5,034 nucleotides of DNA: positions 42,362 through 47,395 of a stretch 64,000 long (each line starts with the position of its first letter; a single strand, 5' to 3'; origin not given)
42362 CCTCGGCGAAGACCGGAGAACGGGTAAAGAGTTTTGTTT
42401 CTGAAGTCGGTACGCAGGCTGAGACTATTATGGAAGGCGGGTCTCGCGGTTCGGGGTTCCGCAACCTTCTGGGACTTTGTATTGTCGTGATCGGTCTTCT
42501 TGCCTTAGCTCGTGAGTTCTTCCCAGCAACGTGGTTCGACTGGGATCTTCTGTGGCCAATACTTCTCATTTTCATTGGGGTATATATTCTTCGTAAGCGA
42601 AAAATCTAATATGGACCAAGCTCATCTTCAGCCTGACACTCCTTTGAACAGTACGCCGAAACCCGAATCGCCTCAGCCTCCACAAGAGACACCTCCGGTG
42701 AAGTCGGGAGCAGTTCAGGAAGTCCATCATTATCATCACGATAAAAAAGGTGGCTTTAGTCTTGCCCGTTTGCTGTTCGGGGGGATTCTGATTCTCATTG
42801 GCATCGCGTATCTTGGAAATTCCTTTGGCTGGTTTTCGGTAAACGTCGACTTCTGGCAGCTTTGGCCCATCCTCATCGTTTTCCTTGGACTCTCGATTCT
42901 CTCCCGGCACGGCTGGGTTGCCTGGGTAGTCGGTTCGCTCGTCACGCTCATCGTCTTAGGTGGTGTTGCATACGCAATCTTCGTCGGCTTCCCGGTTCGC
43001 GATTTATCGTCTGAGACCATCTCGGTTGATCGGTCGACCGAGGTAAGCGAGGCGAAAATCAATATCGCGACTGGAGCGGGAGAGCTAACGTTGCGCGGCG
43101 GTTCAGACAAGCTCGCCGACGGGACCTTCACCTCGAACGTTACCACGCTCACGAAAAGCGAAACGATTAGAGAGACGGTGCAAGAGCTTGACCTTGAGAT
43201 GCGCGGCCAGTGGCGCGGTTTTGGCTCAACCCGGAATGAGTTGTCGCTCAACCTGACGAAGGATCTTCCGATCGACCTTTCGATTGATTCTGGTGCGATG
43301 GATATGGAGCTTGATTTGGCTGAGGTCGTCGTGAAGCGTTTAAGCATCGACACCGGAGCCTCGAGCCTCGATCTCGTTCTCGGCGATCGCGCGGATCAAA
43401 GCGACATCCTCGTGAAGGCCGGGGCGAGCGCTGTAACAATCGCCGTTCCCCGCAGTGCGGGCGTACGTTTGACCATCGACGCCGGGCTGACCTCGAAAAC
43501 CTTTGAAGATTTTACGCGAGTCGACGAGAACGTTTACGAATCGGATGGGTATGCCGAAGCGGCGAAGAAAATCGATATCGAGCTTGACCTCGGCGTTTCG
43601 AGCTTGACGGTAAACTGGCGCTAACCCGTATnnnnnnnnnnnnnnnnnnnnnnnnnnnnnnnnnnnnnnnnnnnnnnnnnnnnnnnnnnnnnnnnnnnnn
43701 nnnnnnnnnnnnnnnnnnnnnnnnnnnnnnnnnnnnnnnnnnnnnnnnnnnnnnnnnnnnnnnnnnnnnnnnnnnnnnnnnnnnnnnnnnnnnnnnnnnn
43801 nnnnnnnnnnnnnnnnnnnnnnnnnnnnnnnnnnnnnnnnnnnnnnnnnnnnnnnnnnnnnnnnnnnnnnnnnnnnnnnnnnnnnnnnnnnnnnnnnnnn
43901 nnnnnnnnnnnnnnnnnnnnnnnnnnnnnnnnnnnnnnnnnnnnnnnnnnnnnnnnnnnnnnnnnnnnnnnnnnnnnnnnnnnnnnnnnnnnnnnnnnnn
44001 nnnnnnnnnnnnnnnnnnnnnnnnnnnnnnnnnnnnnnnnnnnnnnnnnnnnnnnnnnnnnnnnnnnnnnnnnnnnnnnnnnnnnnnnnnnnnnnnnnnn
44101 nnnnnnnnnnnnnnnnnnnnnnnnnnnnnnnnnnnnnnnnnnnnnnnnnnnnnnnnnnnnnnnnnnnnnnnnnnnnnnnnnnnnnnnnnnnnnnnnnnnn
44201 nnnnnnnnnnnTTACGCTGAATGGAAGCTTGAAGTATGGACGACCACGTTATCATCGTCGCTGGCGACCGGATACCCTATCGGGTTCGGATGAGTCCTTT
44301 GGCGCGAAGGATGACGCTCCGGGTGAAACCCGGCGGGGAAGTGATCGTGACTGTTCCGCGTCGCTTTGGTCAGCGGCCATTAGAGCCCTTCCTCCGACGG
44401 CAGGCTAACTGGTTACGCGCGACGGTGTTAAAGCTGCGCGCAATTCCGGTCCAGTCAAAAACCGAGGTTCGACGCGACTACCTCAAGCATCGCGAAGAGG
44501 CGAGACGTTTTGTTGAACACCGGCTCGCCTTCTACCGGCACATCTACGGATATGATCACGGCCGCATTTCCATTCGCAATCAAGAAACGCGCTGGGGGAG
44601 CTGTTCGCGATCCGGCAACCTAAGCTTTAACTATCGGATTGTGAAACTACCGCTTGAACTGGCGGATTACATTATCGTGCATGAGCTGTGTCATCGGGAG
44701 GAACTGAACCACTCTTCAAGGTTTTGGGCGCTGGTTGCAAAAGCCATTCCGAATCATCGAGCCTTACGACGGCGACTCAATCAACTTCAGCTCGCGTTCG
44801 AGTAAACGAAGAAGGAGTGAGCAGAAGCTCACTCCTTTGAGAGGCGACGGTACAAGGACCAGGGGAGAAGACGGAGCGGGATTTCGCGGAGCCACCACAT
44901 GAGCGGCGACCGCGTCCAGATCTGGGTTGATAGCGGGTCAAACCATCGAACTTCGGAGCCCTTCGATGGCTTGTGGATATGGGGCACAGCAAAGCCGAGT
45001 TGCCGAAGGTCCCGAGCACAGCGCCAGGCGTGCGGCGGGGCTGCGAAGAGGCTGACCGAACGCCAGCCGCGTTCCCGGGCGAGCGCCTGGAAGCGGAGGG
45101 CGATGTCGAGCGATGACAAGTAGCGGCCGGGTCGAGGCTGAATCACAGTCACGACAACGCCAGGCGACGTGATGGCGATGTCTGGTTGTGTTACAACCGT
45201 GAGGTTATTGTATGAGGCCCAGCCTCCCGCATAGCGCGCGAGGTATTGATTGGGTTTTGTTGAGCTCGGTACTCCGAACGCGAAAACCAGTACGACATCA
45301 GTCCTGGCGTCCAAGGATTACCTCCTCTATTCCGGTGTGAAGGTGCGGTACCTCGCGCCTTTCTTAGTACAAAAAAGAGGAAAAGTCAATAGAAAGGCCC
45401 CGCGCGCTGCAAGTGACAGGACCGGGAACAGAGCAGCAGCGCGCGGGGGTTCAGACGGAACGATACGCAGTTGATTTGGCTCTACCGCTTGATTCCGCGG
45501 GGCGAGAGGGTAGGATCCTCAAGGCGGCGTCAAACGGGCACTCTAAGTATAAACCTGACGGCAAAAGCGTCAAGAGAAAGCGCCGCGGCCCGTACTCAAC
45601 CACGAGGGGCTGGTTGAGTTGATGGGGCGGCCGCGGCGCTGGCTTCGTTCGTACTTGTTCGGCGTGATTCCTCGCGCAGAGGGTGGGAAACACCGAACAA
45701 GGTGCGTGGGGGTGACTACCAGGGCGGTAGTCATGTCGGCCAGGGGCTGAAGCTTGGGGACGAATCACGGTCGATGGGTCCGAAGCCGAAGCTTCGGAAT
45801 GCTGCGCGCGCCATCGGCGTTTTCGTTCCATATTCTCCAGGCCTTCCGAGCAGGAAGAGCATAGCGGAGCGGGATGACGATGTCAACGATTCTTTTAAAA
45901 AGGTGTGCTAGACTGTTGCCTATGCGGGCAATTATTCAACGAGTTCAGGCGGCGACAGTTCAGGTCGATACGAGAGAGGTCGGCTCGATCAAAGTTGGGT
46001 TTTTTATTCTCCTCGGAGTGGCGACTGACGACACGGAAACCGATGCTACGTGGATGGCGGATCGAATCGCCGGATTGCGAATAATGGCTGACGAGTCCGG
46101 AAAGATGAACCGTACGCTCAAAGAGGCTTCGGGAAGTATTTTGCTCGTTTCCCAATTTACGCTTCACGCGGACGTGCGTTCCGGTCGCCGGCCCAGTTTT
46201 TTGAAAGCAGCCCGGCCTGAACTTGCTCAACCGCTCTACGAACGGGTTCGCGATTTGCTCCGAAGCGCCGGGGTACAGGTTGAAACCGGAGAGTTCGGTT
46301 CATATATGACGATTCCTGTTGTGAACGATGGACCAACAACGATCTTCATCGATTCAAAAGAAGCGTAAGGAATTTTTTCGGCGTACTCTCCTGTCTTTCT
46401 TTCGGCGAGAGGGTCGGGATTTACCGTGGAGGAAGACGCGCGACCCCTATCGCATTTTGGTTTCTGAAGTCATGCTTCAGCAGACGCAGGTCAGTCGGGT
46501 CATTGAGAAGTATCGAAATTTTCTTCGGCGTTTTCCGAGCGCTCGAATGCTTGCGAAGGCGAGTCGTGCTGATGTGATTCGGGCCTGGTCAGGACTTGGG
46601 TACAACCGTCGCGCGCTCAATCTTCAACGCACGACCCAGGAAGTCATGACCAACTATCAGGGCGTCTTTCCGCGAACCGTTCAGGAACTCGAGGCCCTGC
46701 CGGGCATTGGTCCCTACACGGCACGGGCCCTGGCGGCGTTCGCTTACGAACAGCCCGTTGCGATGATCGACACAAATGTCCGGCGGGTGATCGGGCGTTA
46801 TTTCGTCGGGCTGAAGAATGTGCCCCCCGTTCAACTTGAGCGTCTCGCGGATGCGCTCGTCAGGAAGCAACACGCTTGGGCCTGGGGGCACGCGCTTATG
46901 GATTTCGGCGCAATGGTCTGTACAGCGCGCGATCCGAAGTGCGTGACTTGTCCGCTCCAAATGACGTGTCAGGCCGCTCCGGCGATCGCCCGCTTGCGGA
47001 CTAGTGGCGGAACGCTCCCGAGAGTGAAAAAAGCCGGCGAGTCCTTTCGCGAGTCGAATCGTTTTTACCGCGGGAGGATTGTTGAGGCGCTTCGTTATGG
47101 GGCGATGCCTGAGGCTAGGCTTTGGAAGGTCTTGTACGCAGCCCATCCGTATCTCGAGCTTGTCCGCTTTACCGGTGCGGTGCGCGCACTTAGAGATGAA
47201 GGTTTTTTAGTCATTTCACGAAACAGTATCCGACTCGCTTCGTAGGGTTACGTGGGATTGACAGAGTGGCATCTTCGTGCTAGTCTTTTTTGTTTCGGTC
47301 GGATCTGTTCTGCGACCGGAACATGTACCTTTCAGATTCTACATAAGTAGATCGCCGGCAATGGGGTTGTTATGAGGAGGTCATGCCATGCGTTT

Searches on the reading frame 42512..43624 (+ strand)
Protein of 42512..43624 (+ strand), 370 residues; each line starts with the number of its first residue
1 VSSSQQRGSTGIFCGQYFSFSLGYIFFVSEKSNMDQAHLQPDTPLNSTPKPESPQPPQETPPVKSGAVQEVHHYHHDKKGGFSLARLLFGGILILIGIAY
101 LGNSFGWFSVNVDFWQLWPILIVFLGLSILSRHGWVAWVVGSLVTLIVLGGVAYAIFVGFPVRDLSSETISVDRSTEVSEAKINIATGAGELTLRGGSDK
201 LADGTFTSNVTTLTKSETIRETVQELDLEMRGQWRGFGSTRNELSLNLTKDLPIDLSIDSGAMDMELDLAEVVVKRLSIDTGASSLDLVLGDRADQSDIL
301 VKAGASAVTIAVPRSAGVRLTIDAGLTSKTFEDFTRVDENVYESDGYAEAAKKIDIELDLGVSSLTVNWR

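Call 58: search_protein_families(library=pfam, proteins=[window:42512-43624:+], max_evalue=0.00001)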
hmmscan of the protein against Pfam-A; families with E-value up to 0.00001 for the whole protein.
window:42512-43624:+ (370 aa): 2 families
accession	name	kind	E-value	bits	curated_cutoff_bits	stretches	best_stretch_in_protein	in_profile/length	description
PF17115.11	Toast_rack_N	-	3.9e-08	33.9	22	1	178-262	3-92/92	N-terminal domain of toast_rack, DUF2154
PF18917.5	LiaI-LiaF-like_TM1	-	8.6e-08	32.6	27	1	87-130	1-42/42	LiaI-LiaF-like transmembrane region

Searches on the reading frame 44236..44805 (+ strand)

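Call 113: search_protein_families(library=pfam, proteins=[window:44236-44805:+], max_evalue=0.001)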
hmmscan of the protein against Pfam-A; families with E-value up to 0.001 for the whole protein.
window:44236-44805:+ (189 aa): 1 family
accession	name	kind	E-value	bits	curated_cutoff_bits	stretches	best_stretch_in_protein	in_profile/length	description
PF01863.23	YgjP-like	-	6.4e-42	144.3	26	2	85-183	108-206/207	YgjP-like, metallopeptidase domain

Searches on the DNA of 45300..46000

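Call 69: search_rna_families(source=window, start=45300, end=46000, threshold=evalue, max_evalue=1, show_alignments=2)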
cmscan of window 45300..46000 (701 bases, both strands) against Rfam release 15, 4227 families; matches with E-value up to 1: 1.
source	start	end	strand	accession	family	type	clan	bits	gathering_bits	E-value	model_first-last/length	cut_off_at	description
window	45388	45457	+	RF00757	mir-275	Gene; miRNA;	-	17.5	56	0.77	1-89/89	no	mir-275 microRNA precursor family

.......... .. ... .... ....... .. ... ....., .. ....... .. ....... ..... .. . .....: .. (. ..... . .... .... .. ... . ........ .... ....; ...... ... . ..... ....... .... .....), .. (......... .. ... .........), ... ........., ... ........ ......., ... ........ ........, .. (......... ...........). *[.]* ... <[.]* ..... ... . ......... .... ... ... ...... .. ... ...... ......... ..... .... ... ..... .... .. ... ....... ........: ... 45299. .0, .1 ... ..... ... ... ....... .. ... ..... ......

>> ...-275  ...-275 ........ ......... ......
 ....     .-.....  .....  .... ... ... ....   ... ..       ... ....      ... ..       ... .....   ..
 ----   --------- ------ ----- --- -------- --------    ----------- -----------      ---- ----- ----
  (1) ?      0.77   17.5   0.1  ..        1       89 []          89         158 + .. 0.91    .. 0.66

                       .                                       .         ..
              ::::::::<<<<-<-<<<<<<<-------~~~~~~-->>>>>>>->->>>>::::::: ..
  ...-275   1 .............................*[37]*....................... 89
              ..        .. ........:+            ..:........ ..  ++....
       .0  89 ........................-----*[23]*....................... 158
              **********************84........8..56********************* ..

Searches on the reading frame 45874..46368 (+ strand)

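Call 113: search_protein_families(library=pfam, proteins=[window:45874-46368:+], max_evalue=0.001)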
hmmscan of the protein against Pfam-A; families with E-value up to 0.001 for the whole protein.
window:45874-46368:+ (164 aa): 1 family
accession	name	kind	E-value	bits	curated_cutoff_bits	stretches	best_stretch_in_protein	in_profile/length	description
PF02580.21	Tyr_Deacylase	-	2.9e-52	177.3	25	1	18-160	1-144/144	D-Tyr-tRNA(Tyr) deacylase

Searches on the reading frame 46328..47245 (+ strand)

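Call 59: search_protein_families(library=pfam, proteins=[window:46328-47245:+], max_evalue=0.00001)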
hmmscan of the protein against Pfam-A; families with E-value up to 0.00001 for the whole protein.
window:46328-47245:+ (305 aa): 2 families
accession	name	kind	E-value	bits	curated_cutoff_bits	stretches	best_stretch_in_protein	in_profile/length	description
PF00730.31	HhH-GPD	-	5.7e-16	59.2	26.2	1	45-178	1-106/108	HhH-GPD superfamily base excision DNA repair protein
PF00633.29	HHH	-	8.4e-10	38.4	24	1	110-138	2-30/30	Helix-hairpin-helix motif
